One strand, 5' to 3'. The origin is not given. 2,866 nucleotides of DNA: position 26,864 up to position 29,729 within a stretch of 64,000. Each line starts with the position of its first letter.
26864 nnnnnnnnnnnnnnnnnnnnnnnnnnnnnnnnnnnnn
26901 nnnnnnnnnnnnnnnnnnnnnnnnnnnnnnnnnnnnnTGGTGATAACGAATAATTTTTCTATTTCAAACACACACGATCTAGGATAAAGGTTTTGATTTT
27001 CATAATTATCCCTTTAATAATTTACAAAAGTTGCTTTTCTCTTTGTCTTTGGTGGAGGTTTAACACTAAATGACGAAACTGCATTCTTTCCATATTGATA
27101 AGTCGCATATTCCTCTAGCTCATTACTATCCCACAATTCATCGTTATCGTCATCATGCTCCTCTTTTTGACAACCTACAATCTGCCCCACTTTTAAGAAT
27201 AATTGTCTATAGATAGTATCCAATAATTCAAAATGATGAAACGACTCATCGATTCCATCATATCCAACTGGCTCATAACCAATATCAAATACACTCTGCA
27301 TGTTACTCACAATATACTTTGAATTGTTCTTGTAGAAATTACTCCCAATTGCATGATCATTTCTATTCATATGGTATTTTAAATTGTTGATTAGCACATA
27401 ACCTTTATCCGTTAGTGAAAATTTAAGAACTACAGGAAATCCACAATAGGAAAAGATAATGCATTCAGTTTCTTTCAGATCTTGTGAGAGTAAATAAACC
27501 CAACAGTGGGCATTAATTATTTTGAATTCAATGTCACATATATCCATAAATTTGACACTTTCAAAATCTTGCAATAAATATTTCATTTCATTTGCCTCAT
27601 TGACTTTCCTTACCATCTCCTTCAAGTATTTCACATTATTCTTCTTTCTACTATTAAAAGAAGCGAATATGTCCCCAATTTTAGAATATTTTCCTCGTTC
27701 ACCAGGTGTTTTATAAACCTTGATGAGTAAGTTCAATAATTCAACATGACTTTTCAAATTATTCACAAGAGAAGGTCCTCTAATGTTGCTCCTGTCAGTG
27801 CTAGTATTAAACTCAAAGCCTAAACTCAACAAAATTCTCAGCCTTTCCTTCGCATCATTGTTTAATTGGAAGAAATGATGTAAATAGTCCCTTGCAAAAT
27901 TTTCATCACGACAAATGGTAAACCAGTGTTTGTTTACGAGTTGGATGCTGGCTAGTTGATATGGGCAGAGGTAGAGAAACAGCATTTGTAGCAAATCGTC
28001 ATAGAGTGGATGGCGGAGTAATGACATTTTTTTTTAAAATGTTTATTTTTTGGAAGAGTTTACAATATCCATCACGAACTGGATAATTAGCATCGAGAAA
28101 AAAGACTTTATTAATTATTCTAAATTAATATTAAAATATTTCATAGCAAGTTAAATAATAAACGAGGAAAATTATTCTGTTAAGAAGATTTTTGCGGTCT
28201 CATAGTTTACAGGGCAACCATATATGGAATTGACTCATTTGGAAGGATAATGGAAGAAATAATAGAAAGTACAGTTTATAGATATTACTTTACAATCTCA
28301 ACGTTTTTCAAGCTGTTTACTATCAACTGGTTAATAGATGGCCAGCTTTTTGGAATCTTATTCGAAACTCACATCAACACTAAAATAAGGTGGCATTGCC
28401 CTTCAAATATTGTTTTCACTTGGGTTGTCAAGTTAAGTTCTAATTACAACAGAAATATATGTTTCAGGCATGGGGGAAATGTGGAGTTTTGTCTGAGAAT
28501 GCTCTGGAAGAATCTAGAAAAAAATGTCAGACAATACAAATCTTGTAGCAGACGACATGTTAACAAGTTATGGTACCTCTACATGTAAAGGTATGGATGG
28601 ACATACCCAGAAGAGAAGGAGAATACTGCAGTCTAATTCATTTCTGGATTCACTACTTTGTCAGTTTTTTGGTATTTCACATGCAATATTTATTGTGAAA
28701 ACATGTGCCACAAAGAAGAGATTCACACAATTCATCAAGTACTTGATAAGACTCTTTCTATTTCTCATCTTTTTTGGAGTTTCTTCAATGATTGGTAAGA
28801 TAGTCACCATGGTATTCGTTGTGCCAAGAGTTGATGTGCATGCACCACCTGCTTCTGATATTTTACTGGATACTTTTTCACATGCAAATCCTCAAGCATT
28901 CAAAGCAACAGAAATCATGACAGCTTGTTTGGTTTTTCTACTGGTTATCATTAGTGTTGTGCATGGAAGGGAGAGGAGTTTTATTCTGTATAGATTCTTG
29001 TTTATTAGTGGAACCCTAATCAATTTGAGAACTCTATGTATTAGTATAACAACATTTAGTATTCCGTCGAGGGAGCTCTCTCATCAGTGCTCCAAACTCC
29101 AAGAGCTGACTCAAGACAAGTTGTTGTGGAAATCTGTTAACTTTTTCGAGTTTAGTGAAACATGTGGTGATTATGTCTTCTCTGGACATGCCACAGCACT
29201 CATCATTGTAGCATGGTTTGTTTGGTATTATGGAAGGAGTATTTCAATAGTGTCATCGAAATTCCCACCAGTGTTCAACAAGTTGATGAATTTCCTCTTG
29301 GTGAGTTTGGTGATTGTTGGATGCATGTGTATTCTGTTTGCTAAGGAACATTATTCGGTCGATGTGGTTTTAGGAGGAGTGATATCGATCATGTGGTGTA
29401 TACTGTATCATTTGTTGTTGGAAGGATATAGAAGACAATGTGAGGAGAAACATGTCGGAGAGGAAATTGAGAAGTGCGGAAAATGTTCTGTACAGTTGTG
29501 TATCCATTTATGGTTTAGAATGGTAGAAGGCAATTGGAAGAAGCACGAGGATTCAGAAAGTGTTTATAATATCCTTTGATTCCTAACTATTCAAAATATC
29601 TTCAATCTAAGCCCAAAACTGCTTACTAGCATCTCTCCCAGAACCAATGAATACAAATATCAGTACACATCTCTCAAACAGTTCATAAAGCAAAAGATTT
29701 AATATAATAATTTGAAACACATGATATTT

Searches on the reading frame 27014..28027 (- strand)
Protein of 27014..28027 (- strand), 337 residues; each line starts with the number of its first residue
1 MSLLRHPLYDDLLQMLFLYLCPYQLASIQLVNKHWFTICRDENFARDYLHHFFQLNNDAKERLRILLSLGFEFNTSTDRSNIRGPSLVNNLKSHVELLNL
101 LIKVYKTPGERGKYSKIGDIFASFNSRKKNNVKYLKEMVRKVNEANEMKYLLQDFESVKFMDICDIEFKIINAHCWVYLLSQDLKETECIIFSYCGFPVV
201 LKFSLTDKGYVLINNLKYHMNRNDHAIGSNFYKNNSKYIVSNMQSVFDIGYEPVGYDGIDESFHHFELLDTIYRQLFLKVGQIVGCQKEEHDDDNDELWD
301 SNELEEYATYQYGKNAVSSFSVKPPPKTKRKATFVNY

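Call 13: search_protein_families(library=pfam, proteins=[window:27014-28027:-], max_evalue=0.001)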
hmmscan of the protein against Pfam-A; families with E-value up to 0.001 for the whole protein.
window:27014-28027:- (337 aa): 2 families
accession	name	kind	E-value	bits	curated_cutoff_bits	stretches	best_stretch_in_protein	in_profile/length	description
PF12937.12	F-box-like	-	0.0001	22.4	24.3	1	10-43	6-39/47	F-box-like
PF00646.38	F-box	-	0.00035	20.8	20.5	1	10-44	6-40/43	F-box domain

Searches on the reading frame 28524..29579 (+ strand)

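Call 13: search_protein_families(library=pfam, proteins=[window:28524-29579:+], max_evalue=0.001)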
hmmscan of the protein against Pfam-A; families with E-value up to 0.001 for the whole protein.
window:28524-29579:+ (351 aa): 2 families
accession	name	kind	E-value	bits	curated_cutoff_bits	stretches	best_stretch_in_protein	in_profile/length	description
PF14360.12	PAP2_C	-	1.1e-17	64.7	27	1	213-296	1-73/74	PAP2 superfamily C-terminal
PF01569.27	PAP2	-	3.9e-06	27.1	27.2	1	218-298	51-124/130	PAP2 superfamily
